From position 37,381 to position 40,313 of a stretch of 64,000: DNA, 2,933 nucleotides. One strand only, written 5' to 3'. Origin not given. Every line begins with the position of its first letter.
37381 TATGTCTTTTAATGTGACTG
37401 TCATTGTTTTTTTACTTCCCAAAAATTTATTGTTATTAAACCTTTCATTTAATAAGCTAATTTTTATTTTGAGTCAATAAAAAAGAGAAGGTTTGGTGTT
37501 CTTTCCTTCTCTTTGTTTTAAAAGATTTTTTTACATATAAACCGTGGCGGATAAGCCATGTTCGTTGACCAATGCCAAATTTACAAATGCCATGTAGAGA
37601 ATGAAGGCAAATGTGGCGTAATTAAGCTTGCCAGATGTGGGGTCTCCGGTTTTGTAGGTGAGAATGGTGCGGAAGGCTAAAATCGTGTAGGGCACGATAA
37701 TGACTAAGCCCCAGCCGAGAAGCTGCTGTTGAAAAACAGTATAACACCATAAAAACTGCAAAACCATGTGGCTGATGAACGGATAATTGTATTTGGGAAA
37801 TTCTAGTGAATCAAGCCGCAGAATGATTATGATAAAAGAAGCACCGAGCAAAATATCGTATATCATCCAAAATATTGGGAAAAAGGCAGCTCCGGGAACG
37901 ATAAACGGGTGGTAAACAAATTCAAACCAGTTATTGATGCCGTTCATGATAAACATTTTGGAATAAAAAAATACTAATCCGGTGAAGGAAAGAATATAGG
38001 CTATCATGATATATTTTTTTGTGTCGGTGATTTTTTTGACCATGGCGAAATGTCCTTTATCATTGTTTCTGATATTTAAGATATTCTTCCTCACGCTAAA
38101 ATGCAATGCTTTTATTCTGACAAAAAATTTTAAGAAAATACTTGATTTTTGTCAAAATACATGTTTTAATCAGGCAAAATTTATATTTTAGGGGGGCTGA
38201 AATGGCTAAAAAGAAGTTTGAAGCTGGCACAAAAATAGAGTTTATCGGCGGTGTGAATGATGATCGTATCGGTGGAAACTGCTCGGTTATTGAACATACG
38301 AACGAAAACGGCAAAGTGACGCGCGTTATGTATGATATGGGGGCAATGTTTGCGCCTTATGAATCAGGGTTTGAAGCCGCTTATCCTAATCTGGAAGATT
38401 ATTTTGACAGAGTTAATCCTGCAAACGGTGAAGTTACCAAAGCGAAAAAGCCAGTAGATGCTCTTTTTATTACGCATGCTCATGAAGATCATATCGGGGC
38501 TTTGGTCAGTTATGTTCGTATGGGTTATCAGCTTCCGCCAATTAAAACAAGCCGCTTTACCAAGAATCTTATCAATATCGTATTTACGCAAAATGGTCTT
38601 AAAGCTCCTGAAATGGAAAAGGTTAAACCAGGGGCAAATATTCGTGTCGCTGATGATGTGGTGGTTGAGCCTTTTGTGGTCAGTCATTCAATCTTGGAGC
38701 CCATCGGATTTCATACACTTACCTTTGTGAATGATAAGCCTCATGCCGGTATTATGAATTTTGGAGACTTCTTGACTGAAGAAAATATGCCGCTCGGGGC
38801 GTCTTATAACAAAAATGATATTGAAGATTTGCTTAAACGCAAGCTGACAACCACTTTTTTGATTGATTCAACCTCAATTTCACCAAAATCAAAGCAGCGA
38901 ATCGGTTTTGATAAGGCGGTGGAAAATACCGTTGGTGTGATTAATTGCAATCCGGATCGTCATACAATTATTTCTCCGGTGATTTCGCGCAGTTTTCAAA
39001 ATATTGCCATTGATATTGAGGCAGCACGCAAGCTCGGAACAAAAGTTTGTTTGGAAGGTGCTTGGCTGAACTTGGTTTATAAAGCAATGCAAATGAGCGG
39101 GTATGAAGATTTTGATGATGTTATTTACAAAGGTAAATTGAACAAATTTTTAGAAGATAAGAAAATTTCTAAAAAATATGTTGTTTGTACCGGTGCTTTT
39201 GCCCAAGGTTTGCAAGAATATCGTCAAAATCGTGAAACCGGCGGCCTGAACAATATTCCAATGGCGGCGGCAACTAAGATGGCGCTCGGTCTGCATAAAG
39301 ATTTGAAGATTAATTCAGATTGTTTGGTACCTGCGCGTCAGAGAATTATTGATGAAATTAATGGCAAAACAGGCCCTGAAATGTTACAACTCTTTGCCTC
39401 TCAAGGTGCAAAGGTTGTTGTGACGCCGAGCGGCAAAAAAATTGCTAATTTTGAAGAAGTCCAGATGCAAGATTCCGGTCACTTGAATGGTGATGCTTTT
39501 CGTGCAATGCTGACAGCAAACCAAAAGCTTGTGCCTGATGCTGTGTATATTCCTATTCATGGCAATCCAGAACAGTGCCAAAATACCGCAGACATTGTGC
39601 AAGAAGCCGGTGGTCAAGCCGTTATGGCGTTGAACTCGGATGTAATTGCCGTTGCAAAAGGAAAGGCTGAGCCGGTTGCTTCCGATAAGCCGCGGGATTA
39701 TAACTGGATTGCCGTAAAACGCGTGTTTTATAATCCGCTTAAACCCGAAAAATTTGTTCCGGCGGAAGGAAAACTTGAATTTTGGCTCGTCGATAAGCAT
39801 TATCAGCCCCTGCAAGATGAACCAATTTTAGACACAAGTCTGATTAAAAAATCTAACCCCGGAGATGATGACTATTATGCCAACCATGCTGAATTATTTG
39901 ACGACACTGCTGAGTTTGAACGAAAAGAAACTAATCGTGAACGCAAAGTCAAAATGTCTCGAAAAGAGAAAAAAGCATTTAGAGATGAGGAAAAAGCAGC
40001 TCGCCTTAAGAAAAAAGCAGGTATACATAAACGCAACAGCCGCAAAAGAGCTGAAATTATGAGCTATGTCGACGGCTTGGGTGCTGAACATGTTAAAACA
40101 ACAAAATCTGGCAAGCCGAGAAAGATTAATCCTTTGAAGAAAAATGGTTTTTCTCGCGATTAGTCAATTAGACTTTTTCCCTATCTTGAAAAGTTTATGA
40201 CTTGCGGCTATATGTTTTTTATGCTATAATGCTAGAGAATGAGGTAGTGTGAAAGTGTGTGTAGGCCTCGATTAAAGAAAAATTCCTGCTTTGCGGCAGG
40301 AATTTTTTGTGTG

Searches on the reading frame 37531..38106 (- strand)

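Call 61: search_protein_families(library=pfam, proteins=[window:37531-38106:-], max_evalue=0.001)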
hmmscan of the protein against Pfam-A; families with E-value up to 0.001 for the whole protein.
window:37531-38106:- (191 aa): 1 family
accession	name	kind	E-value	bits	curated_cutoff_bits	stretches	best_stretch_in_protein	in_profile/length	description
PF03073.20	TspO_MBR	-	3.5e-12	46.7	24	1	44-179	7-143/145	TspO/MBR family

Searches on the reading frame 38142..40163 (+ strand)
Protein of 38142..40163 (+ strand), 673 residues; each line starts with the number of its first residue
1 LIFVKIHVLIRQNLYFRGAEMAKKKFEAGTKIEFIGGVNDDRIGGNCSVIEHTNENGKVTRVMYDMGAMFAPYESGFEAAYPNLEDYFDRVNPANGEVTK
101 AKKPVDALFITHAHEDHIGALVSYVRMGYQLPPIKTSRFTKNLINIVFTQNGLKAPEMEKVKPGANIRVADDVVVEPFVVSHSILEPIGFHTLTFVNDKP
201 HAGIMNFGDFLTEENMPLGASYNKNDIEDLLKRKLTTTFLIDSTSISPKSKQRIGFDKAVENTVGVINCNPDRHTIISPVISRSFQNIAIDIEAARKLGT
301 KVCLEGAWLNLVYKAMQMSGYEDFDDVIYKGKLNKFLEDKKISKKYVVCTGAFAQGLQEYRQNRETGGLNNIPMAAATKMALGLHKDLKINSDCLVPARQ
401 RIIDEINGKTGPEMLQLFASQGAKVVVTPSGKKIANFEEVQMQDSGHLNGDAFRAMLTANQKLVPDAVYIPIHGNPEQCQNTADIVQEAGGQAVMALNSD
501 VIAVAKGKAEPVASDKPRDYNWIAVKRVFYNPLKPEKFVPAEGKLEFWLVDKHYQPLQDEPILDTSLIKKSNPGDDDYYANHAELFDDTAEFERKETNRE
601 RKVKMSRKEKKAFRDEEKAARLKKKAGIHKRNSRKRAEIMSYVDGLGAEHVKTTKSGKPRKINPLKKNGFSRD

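Call 61: search_protein_families(library=pfam, proteins=[window:38142-40163:+], max_evalue=0.001)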
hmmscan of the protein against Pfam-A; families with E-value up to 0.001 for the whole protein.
window:38142-40163:+ (673 aa): 2 families
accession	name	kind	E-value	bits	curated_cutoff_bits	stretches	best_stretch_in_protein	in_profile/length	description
PF00753.33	Lactamase_B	-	4.5e-05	23.9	22.7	1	101-122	40-61/196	Metallo-beta-lactamase superfamily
PF12706.13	Lactamase_B_2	-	8.6e-05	22.7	27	1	99-184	25-114/200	Beta-lactamase superfamily domain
